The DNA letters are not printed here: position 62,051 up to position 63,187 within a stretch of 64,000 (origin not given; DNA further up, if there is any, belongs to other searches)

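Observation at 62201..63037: Stf0-like sulfotransferase expressed from a dedicated strong phage promoter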

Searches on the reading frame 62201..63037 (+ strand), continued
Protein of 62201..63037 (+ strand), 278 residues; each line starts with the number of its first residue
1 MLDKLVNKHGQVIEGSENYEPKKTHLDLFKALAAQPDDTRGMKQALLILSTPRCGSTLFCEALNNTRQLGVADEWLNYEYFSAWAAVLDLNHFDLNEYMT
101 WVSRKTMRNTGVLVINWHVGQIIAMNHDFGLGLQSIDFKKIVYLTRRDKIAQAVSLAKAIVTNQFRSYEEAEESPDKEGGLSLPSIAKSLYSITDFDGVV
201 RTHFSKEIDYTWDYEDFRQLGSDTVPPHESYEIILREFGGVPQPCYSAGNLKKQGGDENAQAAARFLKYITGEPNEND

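Call 52: find_related_loci(query=A1, collection=viral_contigs, flank=6000)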
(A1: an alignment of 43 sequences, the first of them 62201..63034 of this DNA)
Query A1 (278 aa) in viral_contigs; peptide patterns used: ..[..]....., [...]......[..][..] (x = any residue, [..] = any of these).
10 stretches matched a pattern; 2 encode a relative of the query (tblastn E <= 1e-3); 2 distinct loci.
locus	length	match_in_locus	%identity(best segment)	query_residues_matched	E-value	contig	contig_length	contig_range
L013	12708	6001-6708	42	22-270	6e-53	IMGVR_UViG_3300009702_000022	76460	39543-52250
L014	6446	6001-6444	45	17-164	1e-38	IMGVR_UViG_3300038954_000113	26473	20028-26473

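Call 53: find_encoding_contigs(protein=P0108, flank=6000, max_places=1)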
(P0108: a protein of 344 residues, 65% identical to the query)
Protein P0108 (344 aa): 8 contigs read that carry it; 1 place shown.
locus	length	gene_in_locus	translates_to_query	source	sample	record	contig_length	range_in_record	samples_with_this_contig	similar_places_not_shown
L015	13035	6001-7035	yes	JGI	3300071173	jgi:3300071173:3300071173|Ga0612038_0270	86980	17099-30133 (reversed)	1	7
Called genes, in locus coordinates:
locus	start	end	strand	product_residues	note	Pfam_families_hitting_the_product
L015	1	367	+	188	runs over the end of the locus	PF06941:NT5C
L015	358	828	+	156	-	-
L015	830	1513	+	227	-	-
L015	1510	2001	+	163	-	-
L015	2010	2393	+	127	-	-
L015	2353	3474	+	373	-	PF14743:DNA_ligase_OB_2 (faint)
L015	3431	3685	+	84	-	-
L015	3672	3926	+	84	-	-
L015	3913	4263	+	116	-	-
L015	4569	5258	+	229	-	PF02562:PhoH, PF13245:AAA_19 (faint)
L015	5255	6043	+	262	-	PF09037:Sulphotransf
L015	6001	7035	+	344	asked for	-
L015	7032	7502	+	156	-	PF00583:Acetyltransf_1 (weak), PF13508:Acetyltransf_7 (weak)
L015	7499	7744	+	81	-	-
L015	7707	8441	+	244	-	PF01555:N6_N4_Mtase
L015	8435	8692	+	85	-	-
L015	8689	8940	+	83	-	PF23835:DUF7205 (faint)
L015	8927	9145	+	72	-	PF09723:Zn_ribbon_8, PF24458:DUF7573 (faint)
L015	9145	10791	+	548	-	PF02867:Ribonuc_red_lgC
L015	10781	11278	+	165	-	PF00383:dCMP_cyt_deam_1, PF14437:MafB19-deam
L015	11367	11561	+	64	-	-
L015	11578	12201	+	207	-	PF02511:Thy1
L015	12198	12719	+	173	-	-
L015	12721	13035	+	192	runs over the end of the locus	PF03819:MazG (weak)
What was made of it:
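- The relative in L015 carries an ordinary ThyX, which suggests normal thymidine (call 53).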

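Call 54: find_encoding_contigs(protein=P0145, flank=6000, max_places=1)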
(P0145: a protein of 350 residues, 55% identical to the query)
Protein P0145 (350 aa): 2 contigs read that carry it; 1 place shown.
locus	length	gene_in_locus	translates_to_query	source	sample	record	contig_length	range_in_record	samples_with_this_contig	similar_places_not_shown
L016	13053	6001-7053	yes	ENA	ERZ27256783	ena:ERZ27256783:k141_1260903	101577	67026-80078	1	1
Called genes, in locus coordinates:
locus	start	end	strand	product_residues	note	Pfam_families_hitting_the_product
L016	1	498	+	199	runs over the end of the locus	PF06941:NT5C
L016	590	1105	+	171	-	-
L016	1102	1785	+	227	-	-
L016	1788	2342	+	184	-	-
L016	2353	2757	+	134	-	-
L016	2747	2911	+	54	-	PF24729:Acb2_Tad1_hairpin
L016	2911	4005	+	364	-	PF01068:DNA_ligase_A_M (faint), PF14743:DNA_ligase_OB_2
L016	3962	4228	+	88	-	-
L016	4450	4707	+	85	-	PF09811:Yae1_N (faint)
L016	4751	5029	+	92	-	-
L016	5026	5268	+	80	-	-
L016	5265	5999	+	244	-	PF09037:Sulphotransf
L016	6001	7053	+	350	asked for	-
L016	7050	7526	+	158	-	PF00583:Acetyltransf_1 (weak), PF13508:Acetyltransf_7 (faint)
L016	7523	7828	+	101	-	-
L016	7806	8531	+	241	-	PF01555:N6_N4_Mtase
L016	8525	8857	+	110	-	-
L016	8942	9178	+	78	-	-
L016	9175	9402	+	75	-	-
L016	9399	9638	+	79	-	-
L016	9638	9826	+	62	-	PF09723:Zn_ribbon_8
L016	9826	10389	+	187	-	-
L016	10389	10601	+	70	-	-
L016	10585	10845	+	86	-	-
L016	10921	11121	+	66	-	-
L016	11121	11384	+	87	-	-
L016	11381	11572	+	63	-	-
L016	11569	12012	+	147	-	-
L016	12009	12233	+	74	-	-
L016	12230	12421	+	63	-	-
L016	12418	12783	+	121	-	-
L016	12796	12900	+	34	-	-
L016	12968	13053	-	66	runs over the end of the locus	-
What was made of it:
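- Tried and rejected: I rejected this because relatives that seemed to lack it (the contigs of P0108 and P0145) turned out to carry diverged copies at the same place (calls 53, 54).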

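Call 56: find_encoding_contigs(protein=P0083, flank=8000, max_places=1)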
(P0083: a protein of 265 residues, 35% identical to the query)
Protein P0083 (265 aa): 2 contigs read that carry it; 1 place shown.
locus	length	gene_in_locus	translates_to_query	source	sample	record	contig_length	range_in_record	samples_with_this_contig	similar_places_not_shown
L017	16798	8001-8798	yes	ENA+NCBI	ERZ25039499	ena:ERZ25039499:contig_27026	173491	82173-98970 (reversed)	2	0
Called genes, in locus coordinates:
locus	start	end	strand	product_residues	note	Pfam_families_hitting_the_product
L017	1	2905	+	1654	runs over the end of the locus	-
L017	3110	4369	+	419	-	PF12000:Glyco_trans_4_3, PF00534:Glycos_transf_1, PF13692:Glyco_trans_1_4, PF13524:Glyco_trans_1_2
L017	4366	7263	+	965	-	-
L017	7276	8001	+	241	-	-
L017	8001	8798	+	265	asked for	PF09037:Sulphotransf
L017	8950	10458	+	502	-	PF00501:AMP-binding, PF13193:AMP-binding_C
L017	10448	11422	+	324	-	PF03401:TctC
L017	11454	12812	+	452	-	PF03573:OprD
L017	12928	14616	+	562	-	PF20706:GT4-conflict, PF00534:Glycos_transf_1, PF13692:Glyco_trans_1_4, PF13524:Glyco_trans_1_2 (faint)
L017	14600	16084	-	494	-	PF00501:AMP-binding, PF13193:AMP-binding_C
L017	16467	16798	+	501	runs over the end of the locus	PF00501:AMP-binding, PF13193:AMP-binding_C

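Call 57: find_encoding_contigs(protein=P0091, flank=8000, max_places=1)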
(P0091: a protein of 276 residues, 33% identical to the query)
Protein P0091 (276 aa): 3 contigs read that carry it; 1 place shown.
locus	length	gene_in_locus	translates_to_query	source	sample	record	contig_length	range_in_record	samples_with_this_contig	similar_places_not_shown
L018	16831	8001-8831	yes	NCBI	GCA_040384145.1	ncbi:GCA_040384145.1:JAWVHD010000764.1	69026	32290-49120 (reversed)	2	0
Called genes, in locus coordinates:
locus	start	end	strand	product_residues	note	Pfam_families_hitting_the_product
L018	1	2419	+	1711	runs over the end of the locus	PF03160:Calx-beta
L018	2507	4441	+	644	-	PF08443:RimK (faint), PF13549:ATP-grasp_5 (weak), PF07478:Dala_Dala_lig_C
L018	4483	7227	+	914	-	PF13844:Glyco_transf_41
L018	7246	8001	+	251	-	-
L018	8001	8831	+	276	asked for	PF09037:Sulphotransf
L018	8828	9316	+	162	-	-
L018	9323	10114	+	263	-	PF00459:Inositol_P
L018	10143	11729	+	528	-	PF08548:Peptidase_M10_C, PF00353:HemolysinCabind (weak)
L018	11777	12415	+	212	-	-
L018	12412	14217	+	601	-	PF00664:ABC_membrane (weak), PF00005:ABC_tran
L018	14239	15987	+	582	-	PF00664:ABC_membrane, PF02463:SMC_N (faint), PF00005:ABC_tran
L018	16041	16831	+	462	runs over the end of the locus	PF25919:BSH_CusB (faint), PF00364:Biotin_lipoyl (faint), PF25917:BSH_RND (weak), PF25973:BSH_CzcB (faint), PF25984:BSH_YknX (weak), PF25994:HH_AprE, PF26002:Beta-barrel_AprE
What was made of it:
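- L018 also carries type I secretion genes, a giant Calx-beta protein and an Inositol_P (CysQ-type PAP phosphatase family) gene (calls 56, 57). The nearest cellular relatives are in glycan contexts (calls 56, 57). One bacterial relative has a neighbouring gene of the CysQ PAP-phosphatase family, which suggests PAP turnover matters there (call 57).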

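Call 64: find_related_loci(query=A3, collection=genome_contigs, flank=6000)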
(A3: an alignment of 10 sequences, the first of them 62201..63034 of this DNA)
Query A3 (278 aa) in genome_contigs; peptide patterns used: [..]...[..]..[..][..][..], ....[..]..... (x = any residue, [..] = any of these).
344 stretches matched a pattern; 200 encode a relative of the query (tblastn E <= 1e-3); the best 80 are kept; 79 distinct loci.
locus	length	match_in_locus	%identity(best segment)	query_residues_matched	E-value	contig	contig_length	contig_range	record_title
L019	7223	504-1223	30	26-270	1e-28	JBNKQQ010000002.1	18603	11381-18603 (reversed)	MAG: Thiohalomonadales bacterium isolate G1.bin.10.orig k141_1456105, whole genome shotgun sequence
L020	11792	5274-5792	32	48-223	3e-26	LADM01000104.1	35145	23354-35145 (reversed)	MAG: Gammaproteobacteria bacterium BRH_c0 BRHa_1005639, whole genome shotgun sequence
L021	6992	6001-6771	27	16-273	1e-24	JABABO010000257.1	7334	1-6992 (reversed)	MAG: Kordiimonadaceae bacterium isolate bin65o c_000000993707, whole genome shotgun sequence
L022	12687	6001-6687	30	42-273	6e-24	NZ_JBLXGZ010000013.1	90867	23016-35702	MAG: Kordiimonas sp. isolate ET05-09 T05maxbin_out.036_metabat.2RE.5K@13, whole genome shotgun sequence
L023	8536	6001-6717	28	32-273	5e-23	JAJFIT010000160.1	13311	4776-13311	MAG: Alphaproteobacteria bacterium isolate OFTM11 OFTM11_159, whole genome shotgun sequence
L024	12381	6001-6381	36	47-170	2e-15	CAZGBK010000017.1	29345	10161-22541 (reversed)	MAG TPA_asm: uncultured Enterobacteriaceae bacterium isolate SRP318679_co1_45 genome assembly, contig: NODE_2498_length_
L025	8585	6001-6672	29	38-267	1e-14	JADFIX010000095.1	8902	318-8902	MAG: Planctomycetota bacterium isolate B3T1B8 B3T1B8_NODE16309, whole genome shotgun sequence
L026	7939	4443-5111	29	41-268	3e-14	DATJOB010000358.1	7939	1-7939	MAG TPA_asm: Stellaceae bacterium isolate SMAG_U14876 k141_586617, whole genome shotgun sequence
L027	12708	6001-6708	30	36-266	3e-14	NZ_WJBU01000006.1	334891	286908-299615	Caenimonas koreensis DSM 17982 strain EMB320 Scaffold5_1, whole genome shotgun sequence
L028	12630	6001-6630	28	47-267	4e-14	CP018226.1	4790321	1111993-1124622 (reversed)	Rhizobiales bacterium IMCC20636 chromosome, complete genome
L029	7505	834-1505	28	46-278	3e-13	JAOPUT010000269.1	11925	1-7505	MAG: Mycobacterium sp. isolate RYN_129 scaffold_2398736, whole genome shotgun sequence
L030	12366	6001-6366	38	40-163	1e-12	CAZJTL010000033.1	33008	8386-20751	MAG TPA_asm: uncultured bacterium isolate binchicken_co107_233 genome assembly, contig: NODE_3346_length_33008_cov_5.967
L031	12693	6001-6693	30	48-274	8e-12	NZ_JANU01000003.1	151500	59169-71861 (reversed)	Caenimonas sp. SL110 SL110.Contig3, whole genome shotgun sequence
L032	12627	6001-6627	27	43-267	8e-12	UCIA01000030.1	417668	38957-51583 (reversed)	Rhizobiales bacterium isolate AFS083231 genome assembly, contig: contig_30, whole genome shotgun sequence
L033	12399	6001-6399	33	42-175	8e-12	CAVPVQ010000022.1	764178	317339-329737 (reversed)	MAG: uncultured Alphaproteobacteria bacterium isolate MFD00082.bin.1.161 genome assembly, contig: contig_409, whole geno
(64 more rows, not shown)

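Call 66: search_protein_families(library=ncbifam, proteins=[L001:11861-12334:+, L001:10824-11864:+, L001:12539-13276:+, L001:15960-16820:+], max_evalue=0.01)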
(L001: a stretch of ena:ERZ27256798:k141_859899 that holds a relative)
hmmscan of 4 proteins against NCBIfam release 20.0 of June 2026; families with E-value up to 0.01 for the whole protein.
L001:11861-12334:+ (157 aa): 3 families
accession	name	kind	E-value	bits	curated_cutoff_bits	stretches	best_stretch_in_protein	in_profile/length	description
NF002959.0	PRK03624.1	equivalog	3.2e-05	23.7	124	1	42-109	50-115/147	GNAT family acetyltransferase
TIGR01575.1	rimI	equivalog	0.00014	22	86.4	1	26-103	17-92/132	ribosomal protein S18-alanine N-acetyltransferase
NF000482.1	AAC_3_XI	exception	0.0029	17.4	300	1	48-113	53-122/148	aminoglycoside N-acetyltransferase AAC(3)-XI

L001:10824-11864:+ (346 aa): 0 families

L001:12539-13276:+ (245 aa): 2 families
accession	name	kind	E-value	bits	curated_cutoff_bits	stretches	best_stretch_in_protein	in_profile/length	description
NF008572.0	PRK11524.1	equivalog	1.3e-13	50.8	292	1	153-230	173-249/294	adenine-specific DNA-methyltransferase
NF050803.1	DnaMtaseCcrMCaul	equivalog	7.4e-07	28.4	830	1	173-229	183-239/350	adenine-specific DNA-methyltransferase CcrM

L001:15960-16820:+ (286 aa): 7 families
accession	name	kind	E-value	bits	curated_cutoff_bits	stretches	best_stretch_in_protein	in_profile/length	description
NF045908.1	AminopepLapALeg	equivalog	2.3e-13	49.7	600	1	77-175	194-290/396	aminopeptidase LapA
NF007568.0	PRK10199.1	equivalog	2.3e-06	27.1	298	1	72-157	95-188/346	aminopeptidase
TIGR01883.1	PepT-like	hypoth_equivalog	7.3e-06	25.2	274.25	1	49-160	24-149/361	peptidase T-like protein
NF006771.0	PRK09290.1-5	subfamily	0.00073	18.1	399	1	41-182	33-165/413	allantoate amidohydrolase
TIGR01910.1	DapE-ArgE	subfamily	0.0027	17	217.6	0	109-159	102-154/373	ArgE/DapE family deacylase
TIGR01900.1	dapE-gram_pos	equivalog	0.0054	15.7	304.2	0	77-146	47-125/351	succinyl-diaminopimelate desuccinylase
TIGR01879.1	hydantase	subfamily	0.0096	14.9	204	0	40-99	26-79/401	hydantoinase/carbamoylase family amidase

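Call 75: search_dna_similar(query=L001:10824-11861:+, collection=phages, mode=protein, max_rows=15, max_evalue=0.001)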
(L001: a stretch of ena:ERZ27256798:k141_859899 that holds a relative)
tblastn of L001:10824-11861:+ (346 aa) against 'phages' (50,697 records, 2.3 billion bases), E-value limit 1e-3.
No match.

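Call 76: search_protein_representatives(protein=window:62201-63037:+)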
Query: 278 residues. Proteins with E-value up to 0.001 (for the whole library): 635; up to 1e-10: 134; up to 1e-30: 23. The best 150 are listed.
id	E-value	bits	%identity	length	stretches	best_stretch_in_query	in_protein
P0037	3.2e-63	229.8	47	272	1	19-274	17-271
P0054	8.7e-55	202.2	44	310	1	18-273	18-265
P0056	7.7e-54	199.0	44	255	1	22-272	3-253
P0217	1.1e-47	178.9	43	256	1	8-273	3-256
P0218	4.5e-46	173.6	45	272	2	6-174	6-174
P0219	7.5e-44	166.3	37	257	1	19-273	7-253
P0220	2.3e-43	164.7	40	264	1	22-273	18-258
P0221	2.6e-43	164.5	45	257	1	18-223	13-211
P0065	3.6e-43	164.0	40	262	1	20-272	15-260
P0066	8.3e-43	162.9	44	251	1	24-276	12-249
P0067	1.3e-42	162.2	40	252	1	18-274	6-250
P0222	4.1e-41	157.3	44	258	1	22-219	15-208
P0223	1.3e-40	155.7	38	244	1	24-272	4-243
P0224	1.7e-39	152.0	40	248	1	24-273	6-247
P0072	1.3e-36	142.5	45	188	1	92-273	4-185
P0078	3.7e-28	114.8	39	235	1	22-239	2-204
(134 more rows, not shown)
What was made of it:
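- The representative library holds 635 clusters at E<=1e-3, of which 23 are at E<=1e-30 (call 76).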
